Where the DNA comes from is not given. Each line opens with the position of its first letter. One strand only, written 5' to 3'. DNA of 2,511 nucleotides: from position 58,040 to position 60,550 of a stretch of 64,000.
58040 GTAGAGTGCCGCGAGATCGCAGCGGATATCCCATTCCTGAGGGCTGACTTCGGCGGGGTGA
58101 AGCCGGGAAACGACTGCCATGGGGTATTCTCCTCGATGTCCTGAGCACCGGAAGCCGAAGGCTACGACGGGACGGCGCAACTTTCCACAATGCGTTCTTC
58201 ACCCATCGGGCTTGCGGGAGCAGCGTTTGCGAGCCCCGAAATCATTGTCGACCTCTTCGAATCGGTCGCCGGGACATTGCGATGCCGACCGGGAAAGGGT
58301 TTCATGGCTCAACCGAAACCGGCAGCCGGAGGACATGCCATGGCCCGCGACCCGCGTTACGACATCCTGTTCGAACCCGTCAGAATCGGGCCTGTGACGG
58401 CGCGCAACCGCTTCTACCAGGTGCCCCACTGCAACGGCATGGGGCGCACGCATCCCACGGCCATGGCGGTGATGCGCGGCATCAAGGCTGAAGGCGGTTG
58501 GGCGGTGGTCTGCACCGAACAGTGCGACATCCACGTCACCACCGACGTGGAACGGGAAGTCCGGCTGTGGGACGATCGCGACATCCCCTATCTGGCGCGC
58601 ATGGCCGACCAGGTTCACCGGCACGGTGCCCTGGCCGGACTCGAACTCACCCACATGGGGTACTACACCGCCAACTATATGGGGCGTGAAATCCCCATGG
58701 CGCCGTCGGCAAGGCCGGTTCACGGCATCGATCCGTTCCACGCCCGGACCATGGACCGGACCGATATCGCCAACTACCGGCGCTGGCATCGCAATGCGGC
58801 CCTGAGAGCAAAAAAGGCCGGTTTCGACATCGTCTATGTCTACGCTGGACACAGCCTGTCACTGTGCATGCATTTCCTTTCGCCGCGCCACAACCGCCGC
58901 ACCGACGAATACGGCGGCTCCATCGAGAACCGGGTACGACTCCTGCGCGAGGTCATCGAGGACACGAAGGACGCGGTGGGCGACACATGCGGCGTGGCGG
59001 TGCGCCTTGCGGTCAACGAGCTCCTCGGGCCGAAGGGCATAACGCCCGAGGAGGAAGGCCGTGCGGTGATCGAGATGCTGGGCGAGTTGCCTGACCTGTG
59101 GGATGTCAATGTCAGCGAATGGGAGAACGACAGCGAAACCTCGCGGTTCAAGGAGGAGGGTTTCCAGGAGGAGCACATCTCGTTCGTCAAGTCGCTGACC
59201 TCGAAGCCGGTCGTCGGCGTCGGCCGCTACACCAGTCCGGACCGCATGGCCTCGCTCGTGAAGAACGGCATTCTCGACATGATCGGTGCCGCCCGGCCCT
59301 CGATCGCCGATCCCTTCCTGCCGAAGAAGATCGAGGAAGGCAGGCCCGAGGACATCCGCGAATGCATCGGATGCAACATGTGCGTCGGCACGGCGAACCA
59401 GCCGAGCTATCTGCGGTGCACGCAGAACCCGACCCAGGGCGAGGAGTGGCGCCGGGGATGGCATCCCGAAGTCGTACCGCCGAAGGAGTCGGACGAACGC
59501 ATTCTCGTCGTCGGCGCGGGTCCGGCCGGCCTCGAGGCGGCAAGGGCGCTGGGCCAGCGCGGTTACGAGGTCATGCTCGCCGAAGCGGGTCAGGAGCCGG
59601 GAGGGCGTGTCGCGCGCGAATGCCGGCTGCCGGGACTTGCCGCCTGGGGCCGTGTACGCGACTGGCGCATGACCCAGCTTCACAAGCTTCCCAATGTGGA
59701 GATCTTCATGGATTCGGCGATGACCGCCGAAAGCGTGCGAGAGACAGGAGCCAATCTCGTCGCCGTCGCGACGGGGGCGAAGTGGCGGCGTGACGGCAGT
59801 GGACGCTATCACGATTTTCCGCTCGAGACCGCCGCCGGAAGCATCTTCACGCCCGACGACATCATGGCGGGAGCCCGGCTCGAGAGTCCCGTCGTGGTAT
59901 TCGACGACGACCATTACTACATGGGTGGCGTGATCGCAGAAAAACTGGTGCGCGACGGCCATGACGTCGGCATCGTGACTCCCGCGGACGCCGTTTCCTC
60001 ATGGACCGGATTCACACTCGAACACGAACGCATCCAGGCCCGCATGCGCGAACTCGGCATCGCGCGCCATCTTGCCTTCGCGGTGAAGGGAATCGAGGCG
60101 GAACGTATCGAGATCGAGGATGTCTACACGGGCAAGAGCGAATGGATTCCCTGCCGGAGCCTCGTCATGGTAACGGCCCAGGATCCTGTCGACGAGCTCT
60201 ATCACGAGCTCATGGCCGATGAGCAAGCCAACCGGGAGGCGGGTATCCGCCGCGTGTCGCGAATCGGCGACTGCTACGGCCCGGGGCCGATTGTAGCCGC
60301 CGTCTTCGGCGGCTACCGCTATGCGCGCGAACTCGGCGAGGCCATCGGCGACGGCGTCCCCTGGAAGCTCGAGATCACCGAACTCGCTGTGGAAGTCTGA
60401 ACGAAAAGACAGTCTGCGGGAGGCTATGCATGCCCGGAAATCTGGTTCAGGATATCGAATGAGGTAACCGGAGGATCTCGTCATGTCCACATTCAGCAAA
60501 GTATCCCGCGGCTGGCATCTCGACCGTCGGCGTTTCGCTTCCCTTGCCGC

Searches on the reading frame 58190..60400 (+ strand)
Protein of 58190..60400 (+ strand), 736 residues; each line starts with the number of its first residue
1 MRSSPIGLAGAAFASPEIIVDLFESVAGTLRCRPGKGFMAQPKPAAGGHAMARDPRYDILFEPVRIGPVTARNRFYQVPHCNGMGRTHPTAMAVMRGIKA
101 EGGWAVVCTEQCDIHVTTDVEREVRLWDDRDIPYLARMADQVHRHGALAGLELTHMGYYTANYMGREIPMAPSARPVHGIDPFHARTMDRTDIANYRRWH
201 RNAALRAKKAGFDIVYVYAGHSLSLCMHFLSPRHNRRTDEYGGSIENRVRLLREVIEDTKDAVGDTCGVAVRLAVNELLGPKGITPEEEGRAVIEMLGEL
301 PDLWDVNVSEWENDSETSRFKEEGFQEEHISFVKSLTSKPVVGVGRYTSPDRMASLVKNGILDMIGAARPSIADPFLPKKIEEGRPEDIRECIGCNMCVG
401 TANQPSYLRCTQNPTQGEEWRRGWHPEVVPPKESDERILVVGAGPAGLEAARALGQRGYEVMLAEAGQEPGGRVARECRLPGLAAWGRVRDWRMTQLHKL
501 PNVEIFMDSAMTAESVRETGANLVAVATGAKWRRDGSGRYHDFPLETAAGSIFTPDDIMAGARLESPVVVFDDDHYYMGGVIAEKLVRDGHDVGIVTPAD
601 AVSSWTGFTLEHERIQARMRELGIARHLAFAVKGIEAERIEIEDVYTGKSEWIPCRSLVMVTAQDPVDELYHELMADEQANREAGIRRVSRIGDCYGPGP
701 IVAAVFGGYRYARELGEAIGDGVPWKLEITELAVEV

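Call 67: search_protein_families(library=pfam, proteins=[window:58190-60400:+], max_evalue=0.00001)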
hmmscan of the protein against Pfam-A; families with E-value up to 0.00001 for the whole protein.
window:58190-60400:+ (736 aa): 5 families
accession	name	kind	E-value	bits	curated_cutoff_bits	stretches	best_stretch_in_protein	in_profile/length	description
PF00724.26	Oxidored_FMN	-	6.8e-70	236.4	27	1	60-387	2-341/342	NADH:flavin oxidoreductase / NADH oxidase family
PF22620.2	OYE-like_second_a-b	-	2.7e-12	47.3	25.5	1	554-648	2-96/128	OYE-like second alpha/beta domain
PF13450.12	NAD_binding_8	-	5.5e-09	36.6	21.9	1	440-503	1-61/68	NAD(P)-binding Rossmann-like domain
PF07992.20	Pyr_redox_2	-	7.5e-09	35.9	26.1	1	437-673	2-246/291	Pyridine nucleotide-disulphide oxidoreductase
PF00070.33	Pyr_redox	-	7.2e-06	26.9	22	0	437-471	1-35/82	Pyridine nucleotide-disulphide oxidoreductase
